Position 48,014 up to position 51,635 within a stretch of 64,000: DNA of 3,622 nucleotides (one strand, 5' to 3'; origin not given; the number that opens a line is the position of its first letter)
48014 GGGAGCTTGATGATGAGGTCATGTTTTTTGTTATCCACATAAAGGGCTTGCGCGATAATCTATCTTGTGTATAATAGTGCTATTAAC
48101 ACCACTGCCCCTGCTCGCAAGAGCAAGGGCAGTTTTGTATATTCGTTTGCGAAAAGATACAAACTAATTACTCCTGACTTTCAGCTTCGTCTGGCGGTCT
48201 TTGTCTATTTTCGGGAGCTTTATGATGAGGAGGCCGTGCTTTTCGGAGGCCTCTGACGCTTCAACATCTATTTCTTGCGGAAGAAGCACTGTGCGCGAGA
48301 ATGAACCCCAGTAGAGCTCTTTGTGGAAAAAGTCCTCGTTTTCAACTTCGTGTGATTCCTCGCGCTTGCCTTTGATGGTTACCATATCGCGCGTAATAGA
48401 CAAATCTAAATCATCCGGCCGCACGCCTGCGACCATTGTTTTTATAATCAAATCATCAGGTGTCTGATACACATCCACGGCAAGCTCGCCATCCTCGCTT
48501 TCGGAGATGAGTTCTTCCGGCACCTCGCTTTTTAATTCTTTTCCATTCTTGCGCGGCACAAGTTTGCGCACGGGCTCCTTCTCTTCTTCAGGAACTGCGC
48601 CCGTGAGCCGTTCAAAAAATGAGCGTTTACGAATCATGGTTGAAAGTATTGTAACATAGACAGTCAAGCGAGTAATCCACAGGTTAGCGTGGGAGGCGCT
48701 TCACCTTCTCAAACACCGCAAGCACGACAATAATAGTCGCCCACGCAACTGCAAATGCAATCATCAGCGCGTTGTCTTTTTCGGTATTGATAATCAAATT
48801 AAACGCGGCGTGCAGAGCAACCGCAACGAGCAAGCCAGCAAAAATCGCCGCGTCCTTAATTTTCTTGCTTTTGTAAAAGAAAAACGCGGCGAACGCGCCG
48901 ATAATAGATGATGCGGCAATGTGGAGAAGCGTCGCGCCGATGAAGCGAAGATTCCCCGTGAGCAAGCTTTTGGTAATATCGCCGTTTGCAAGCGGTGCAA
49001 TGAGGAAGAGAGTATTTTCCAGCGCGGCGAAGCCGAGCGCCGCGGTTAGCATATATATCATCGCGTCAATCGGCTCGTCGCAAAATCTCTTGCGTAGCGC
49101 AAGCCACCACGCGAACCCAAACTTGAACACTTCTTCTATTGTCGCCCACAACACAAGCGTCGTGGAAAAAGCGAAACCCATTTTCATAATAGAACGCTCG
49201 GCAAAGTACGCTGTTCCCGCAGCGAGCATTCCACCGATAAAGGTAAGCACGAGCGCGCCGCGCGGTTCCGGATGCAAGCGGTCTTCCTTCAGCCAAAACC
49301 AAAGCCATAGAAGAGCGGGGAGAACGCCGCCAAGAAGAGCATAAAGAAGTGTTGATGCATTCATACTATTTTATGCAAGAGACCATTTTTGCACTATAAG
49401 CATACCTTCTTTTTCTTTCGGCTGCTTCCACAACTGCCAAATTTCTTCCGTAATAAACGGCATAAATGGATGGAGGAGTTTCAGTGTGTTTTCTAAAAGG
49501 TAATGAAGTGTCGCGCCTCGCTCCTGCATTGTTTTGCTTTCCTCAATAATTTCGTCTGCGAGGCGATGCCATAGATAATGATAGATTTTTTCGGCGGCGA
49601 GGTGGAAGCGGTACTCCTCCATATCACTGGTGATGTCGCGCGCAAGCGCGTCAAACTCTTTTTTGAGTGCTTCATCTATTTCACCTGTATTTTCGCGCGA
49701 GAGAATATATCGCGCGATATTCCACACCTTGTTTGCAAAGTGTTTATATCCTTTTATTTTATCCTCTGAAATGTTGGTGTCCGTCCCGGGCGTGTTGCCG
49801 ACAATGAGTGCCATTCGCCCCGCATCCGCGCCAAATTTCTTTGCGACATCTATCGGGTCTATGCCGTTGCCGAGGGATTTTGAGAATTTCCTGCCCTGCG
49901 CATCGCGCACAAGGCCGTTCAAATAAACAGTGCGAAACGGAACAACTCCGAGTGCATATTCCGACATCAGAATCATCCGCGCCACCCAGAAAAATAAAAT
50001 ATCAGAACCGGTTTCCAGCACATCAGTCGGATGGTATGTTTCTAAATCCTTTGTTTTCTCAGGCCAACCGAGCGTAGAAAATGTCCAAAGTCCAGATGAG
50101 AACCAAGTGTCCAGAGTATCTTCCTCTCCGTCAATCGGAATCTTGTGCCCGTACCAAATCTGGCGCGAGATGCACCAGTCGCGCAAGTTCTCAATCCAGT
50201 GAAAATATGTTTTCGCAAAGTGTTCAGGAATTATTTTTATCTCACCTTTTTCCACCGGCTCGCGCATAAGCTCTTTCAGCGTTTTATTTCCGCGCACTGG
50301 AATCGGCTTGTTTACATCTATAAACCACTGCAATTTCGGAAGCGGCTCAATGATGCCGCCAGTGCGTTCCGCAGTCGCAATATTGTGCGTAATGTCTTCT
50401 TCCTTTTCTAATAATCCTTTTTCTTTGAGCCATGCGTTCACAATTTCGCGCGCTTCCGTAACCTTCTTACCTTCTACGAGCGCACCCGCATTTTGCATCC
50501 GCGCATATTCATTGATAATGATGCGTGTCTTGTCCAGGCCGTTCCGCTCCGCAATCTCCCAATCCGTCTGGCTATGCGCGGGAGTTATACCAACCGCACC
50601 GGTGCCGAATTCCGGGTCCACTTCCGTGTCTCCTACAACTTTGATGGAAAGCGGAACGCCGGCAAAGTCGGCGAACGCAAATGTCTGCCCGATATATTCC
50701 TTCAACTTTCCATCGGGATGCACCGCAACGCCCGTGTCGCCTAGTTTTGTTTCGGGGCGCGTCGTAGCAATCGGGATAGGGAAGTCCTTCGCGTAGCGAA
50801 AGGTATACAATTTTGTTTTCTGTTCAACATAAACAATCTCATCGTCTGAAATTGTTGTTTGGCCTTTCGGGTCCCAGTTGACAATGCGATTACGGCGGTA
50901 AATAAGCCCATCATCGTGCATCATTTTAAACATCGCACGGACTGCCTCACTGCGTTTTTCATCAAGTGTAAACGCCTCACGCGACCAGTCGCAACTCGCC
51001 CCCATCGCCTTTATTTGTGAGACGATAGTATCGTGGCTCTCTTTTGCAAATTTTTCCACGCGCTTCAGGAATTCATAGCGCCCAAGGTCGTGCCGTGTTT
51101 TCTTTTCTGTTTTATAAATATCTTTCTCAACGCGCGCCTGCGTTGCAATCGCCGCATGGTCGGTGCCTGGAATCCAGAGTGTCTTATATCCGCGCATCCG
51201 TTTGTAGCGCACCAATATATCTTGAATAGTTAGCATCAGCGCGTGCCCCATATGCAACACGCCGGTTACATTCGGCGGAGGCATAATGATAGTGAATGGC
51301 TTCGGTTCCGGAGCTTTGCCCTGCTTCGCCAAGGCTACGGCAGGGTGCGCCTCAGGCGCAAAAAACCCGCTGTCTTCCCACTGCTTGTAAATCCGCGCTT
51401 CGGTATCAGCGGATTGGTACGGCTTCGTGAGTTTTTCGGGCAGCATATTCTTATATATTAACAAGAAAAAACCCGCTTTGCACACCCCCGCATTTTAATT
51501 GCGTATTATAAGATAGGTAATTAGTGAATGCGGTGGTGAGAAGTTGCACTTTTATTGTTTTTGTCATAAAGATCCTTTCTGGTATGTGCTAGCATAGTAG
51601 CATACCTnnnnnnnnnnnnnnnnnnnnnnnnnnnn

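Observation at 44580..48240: AT-rich three-gene island next to tRNA-Phe ending at a duplicated hsp20 3' fragment: candidate defence island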

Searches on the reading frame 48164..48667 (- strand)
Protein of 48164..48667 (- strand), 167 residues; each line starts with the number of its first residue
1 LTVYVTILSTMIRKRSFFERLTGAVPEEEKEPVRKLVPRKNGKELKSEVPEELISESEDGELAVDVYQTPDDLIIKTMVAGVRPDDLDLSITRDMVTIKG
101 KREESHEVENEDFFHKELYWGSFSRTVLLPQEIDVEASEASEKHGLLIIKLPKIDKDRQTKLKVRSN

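Call 7: search_protein_families(library=pfam, proteins=[window:48164-48667:-], max_evalue=1)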
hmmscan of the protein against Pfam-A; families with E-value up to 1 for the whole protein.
window:48164-48667:- (167 aa): 3 families
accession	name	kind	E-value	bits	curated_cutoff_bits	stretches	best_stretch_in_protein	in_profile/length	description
PF00011.27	HSP20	-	1e-15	58.1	20.8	1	68-160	4-94/102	Hsp20/alpha crystallin family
PF04969.22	CS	-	0.0008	20.8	21.3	1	66-153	5-78/78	CS domain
PF17886.7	ArsA_HSP20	-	0.0028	17.6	22.5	1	73-150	4-62/63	HSP20-like domain found in ArsA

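Call 46: find_related_loci(query=window:48164-48667:-, collection=metagenome_contigs, flank=6000)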
Query window:48164-48667:- (167 aa) in metagenome_contigs; peptide patterns used: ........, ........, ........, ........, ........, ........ (x = any residue, [..] = any of these).
525 stretches matched a pattern; 288 encode a relative of the query (tblastn E <= 1e-3); the best 80 are kept; 80 distinct loci.
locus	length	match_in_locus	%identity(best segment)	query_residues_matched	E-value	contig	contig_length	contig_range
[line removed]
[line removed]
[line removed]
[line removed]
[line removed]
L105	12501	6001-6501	60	14-167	9e-60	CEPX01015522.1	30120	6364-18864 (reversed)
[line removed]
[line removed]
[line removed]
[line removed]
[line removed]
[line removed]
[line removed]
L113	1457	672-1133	60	14-166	1e-60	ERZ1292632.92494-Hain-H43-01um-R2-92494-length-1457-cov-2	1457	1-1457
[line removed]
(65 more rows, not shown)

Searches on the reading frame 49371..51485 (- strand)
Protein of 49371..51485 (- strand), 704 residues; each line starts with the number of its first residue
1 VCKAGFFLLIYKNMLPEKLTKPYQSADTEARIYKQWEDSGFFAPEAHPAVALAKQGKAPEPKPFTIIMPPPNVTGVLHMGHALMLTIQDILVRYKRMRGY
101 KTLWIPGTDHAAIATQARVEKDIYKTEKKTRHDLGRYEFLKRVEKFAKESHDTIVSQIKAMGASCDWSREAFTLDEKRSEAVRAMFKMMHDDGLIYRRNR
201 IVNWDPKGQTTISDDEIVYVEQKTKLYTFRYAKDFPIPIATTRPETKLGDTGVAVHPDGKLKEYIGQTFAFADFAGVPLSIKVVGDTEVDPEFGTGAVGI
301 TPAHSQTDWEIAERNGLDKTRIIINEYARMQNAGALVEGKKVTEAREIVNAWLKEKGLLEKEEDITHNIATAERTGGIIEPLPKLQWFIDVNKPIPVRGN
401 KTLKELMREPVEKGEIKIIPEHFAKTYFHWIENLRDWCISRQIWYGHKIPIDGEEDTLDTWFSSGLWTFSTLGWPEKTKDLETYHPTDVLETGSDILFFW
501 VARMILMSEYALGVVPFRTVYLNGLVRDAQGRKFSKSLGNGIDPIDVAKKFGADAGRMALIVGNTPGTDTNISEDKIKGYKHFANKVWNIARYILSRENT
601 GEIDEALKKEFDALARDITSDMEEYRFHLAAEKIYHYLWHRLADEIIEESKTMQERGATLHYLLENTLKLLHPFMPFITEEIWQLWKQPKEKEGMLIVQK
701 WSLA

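Call 25: find_related_loci(query=window:49371-51485:-, collection=genome_contigs, flank=10000)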
Query window:49371-51485:- (704 aa) in genome_contigs; peptide patterns used: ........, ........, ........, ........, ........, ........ (x = any residue, [..] = any of these).
599 stretches matched a pattern (row limit reached: there are more); 545 encode a relative of the query (tblastn E <= 1e-3); the best 80 are kept; 80 distinct loci.
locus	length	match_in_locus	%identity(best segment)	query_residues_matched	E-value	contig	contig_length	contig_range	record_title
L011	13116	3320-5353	83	13-703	0e+0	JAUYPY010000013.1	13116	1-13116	MAG: bacterium isolate C4_metabat.bin.65 C4_k141_23500, whole genome shotgun sequence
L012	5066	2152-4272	80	7-701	0e+0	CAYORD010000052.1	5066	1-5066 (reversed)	MAG TPA_asm: uncultured Candidatus Saccharibacteria bacterium isolate SRP269290_co4_246 genome assembly, contig: NODE_18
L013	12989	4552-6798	67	8-704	0e+0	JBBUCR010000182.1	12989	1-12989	MAG: Patescibacteria group bacterium isolate H52-bin043_1 H52_bin043_1_000000000182, whole genome shotgun sequence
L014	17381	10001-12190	67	1-701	0e+0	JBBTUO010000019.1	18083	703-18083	MAG: Patescibacteria group bacterium isolate H41-bin128_1 H41_bin128_1_000000000019, whole genome shotgun sequence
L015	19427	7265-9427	66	8-701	0e+0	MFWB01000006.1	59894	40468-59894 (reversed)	MAG: Candidatus Nomurabacteria bacterium RIFOXYB1_FULL_39_16 rifoxyb1_full_scaffold_184, whole genome shotgun sequence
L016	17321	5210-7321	67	8-701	0e+0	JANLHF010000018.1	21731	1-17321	MAG: Patescibacteria group bacterium isolate P6-10 k99_23400, whole genome shotgun sequence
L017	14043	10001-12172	66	11-703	0e+0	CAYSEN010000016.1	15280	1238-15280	MAG TPA_asm: uncultured Candidatus Saccharibacteria bacterium isolate SRP342105_co1_265 genome assembly, contig: NODE_52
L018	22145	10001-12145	65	11-701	0e+0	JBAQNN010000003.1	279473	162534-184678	MAG: Minisyncoccia bacterium isolate MFD12002_ilm_asm_bin51 k127_62407, whole genome shotgun sequence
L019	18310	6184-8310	65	6-699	0e+0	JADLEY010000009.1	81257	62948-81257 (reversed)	MAG: Candidatus Nomurabacteria bacterium isolate SJ346 c_000001075296, whole genome shotgun sequence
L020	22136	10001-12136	66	11-704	0e+0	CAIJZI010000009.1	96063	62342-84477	uncultured bacterium isolate AlinenLipids_bin-0397 genome assembly, contig: bin-0397:9/9, whole genome shotgun sequence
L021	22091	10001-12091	64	15-701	0e+0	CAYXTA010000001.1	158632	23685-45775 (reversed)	MAG TPA_asm: uncultured Candidatus Saccharibacteria bacterium isolate ERP123247_co1_13 genome assembly, contig: NODE_40_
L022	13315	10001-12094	67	15-701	0e+0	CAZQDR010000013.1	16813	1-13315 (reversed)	MAG TPA_asm: uncultured Candidatus Saccharibacteria bacterium isolate SRP286056_co1_742 genome assembly, contig: NODE_41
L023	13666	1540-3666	65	11-701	0e+0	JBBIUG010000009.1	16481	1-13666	MAG: Candidatus Nomurabacteria bacterium isolate STF170223_bin_48 NODE_821_length_16481_cov_3.790028, whole genome shotg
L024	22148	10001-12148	64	11-701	0e+0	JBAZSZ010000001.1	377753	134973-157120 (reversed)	MAG: Candidatus Paceibacterota bacterium isolate SO_2017_GW1_189 NODE_190_length_377753_cov_4.692738_OW334_2017, whole g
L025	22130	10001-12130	64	18-703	0e+0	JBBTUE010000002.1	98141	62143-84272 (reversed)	MAG: Patescibacteria group bacterium isolate H43-bin024_1 H43_bin024_1_000000000002, whole genome shotgun sequence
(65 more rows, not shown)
